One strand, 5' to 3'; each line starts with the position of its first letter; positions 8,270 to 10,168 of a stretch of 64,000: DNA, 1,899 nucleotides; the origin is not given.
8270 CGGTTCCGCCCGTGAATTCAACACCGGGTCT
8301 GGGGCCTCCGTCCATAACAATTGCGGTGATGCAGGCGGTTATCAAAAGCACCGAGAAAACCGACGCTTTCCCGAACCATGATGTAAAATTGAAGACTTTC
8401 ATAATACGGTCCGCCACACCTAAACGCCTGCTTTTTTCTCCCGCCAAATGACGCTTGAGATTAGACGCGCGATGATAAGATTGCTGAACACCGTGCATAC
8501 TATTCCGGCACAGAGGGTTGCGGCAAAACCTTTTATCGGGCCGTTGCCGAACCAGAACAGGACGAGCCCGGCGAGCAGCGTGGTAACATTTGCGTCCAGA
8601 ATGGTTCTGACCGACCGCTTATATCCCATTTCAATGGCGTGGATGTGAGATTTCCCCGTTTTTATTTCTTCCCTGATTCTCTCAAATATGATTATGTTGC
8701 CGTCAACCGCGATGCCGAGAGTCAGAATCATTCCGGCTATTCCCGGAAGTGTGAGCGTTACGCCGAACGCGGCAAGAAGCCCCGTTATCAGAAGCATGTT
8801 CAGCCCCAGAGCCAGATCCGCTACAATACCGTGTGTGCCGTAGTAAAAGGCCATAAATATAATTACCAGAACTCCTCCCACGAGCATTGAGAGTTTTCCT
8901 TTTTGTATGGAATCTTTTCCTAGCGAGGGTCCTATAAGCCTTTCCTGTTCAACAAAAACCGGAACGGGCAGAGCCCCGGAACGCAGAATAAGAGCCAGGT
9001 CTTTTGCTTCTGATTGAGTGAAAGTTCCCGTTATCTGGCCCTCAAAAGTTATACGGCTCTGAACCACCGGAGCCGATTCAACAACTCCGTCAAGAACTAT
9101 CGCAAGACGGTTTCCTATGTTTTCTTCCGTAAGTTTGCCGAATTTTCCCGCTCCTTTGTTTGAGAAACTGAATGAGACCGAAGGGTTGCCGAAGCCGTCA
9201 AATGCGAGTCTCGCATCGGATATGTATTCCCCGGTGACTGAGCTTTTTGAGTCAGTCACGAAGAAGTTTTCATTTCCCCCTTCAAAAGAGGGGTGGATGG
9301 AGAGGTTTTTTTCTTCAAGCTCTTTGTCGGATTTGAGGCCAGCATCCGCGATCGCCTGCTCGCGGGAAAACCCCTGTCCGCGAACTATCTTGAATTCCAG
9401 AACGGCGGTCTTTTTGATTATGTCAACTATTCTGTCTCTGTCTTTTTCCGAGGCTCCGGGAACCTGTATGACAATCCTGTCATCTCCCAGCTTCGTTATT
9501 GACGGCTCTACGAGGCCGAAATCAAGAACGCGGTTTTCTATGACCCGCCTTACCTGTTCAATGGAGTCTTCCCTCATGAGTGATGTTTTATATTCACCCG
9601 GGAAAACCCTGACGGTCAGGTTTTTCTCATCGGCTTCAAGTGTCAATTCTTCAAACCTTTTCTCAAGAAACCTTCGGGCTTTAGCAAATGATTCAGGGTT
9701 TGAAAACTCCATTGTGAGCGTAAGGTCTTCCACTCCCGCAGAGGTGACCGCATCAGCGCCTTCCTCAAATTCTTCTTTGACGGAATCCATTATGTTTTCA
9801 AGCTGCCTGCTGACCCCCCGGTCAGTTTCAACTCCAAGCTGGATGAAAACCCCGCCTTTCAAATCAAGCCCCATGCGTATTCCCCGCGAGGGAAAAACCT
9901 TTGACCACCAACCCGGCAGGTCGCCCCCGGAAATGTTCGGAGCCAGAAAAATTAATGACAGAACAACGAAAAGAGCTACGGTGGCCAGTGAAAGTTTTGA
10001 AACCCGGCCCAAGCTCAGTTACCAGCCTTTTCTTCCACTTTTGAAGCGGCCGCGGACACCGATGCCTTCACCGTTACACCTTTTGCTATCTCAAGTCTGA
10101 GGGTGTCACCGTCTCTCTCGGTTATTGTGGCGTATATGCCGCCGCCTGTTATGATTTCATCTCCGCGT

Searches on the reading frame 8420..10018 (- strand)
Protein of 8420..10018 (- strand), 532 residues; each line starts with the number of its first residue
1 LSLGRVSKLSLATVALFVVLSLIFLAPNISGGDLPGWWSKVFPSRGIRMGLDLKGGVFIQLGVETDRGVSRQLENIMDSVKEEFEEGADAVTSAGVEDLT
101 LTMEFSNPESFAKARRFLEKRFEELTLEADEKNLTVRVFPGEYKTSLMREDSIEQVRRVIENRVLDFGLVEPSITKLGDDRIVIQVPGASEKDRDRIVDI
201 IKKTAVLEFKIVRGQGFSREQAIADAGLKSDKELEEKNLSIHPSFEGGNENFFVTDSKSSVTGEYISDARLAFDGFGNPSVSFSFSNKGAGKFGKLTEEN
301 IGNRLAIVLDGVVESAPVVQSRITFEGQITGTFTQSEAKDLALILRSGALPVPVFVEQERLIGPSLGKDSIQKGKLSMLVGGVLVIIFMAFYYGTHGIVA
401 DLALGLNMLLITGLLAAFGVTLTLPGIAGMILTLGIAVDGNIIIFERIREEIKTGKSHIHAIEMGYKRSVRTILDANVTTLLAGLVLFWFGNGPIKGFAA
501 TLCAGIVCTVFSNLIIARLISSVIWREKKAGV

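Call 33: search_protein_families(library=pfam, proteins=[window:8420-10018:-])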
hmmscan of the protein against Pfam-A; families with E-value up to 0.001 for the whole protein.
window:8420-10018:- (532 aa): 5 families
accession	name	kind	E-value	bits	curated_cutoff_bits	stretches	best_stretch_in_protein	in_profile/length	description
PF22599.2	SecDF_P1_head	-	1.9e-33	115.2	27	1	250-352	10-114/114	SecDF, P1 head subdomain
PF02355.23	SecD_SecF_C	-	1e-18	67.9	20.5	1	358-521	17-183/189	Protein export membrane protein SecD/SecF, C-terminal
PF21760.3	SecD_1st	-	3.6e-17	62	27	1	153-213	1-59/60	Protein translocase subunit SecDF, P1 domain, N-terminal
PF00873.25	ACR_tran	-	8.6e-08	30.8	28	1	369-527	328-492/1021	AcrB/AcrD/AcrF family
PF03176.21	MMPL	-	3.4e-05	23.4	20.5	1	398-512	177-290/333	MMPL family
